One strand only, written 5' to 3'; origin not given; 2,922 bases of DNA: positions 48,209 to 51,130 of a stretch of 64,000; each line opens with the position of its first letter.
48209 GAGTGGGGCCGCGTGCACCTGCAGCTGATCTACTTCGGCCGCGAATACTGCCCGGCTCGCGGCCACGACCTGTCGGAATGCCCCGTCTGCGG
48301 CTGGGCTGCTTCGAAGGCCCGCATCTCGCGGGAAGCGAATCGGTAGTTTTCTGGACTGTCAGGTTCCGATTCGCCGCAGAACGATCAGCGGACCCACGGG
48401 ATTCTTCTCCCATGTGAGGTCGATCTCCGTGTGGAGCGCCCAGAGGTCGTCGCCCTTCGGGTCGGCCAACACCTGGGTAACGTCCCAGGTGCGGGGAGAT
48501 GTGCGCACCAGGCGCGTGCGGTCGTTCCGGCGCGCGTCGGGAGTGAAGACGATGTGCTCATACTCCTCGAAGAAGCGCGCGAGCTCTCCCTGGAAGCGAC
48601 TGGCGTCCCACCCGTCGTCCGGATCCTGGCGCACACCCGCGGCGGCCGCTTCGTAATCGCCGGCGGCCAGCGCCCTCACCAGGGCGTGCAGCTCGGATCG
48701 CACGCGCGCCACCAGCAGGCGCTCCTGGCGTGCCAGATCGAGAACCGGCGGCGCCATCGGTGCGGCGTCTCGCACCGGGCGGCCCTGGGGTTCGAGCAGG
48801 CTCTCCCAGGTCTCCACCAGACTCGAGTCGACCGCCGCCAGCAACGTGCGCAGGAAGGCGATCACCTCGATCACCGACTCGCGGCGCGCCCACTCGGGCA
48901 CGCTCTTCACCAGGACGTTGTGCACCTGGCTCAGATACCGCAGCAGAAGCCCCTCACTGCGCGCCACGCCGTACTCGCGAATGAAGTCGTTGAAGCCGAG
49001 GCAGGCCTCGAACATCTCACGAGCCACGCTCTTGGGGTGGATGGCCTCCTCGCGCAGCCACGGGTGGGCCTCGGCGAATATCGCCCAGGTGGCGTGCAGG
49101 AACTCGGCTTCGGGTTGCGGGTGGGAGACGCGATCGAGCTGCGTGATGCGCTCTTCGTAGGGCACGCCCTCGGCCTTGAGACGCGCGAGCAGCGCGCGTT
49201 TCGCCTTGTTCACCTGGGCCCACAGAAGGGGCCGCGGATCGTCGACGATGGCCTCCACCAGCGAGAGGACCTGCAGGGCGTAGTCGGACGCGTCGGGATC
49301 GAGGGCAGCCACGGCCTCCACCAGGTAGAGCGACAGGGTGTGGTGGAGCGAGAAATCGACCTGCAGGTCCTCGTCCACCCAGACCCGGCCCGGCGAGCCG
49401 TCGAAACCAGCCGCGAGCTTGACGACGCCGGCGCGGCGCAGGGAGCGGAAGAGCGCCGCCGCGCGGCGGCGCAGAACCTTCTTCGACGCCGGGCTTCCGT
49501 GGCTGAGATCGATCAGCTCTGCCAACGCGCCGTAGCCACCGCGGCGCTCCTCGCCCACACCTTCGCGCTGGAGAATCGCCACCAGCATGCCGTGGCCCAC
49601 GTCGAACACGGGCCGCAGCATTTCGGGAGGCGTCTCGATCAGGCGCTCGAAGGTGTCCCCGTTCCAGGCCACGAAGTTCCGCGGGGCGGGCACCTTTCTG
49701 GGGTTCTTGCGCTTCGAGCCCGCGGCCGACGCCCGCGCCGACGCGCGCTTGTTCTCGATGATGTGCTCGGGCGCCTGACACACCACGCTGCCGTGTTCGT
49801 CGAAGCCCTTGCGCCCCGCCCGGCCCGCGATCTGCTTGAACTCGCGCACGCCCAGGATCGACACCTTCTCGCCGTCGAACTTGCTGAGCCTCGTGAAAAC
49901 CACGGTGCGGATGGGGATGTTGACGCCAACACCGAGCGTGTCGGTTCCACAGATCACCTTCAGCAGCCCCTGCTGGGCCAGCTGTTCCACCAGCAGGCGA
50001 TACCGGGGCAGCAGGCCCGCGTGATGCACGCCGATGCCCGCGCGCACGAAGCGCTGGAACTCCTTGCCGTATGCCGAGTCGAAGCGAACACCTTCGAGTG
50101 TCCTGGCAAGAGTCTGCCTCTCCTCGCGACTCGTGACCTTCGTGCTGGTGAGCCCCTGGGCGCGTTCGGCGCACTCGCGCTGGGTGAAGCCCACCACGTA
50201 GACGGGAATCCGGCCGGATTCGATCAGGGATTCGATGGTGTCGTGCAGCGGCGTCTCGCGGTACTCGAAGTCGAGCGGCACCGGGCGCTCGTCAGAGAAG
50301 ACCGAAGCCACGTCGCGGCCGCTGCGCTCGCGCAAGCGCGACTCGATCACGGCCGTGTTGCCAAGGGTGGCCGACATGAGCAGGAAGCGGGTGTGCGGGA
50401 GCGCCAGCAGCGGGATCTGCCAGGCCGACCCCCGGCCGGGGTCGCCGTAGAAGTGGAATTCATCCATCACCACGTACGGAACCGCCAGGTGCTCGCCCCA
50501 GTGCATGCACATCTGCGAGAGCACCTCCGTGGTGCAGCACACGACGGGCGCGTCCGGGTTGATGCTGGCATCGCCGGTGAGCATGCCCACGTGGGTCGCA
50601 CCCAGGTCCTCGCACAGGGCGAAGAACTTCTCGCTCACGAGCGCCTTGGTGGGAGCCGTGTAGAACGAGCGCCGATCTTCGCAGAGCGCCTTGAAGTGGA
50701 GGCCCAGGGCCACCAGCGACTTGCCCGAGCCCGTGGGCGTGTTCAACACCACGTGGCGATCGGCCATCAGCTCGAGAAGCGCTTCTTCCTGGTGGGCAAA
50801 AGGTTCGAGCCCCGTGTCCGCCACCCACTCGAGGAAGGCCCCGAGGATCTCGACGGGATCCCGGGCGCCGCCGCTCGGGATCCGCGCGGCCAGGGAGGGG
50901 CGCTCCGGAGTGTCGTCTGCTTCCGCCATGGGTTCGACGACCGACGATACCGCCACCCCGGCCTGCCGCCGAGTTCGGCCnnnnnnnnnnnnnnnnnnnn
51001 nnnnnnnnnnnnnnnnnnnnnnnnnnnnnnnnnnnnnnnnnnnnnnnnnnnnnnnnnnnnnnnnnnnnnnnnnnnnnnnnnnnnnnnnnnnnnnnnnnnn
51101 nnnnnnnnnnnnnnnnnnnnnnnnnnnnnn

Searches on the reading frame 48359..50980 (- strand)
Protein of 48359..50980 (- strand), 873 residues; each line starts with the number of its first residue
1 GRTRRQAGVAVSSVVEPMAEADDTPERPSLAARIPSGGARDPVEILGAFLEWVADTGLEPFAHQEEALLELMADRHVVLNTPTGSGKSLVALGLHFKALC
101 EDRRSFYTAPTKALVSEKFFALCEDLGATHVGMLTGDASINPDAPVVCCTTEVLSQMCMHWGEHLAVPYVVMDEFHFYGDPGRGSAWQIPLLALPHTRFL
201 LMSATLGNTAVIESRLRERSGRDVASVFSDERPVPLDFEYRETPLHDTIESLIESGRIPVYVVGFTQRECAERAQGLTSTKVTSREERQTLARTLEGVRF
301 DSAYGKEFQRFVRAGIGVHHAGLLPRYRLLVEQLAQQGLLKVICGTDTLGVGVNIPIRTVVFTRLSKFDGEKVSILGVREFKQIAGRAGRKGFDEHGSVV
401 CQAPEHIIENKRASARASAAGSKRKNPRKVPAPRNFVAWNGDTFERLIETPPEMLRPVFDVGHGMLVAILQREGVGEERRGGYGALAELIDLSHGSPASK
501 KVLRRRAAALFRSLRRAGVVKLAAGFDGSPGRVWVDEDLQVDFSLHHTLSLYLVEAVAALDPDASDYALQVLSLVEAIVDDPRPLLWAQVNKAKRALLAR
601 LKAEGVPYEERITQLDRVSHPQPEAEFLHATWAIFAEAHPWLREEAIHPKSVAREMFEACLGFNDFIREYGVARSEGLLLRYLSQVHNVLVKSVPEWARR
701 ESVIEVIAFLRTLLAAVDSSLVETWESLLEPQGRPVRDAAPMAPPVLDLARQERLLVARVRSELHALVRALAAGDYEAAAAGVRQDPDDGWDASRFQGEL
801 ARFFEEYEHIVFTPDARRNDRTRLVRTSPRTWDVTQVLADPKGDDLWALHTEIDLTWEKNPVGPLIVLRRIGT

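Call 36: search_protein_families(library=pfam, proteins=[window:48359-50980:-], max_evalue=0.001)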
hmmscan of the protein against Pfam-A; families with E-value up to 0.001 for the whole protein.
window:48359-50980:- (873 aa): 5 families
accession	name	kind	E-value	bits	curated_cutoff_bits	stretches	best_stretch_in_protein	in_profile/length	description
PF12029.13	DUF3516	-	3e-131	439.1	25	1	403-856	1-449/464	Domain of unknown function (DUF3516)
PF00270.35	DEAD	-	2.8e-17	63.4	26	1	62-208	2-162/167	DEAD/DEAH box helicase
PF22527.2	DEXQc_Suv3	-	9.1e-09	35.5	27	1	75-197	13-124/154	DEXQ-box helicase domain of Suv3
PF00271.37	Helicase_C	-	6.8e-06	26.7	23.5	1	313-392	39-110/110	Helicase conserved C-terminal domain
PF04851.21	ResIII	-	1e-05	25.9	22.5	1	59-206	3-162/164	Type III restriction enzyme, res subunit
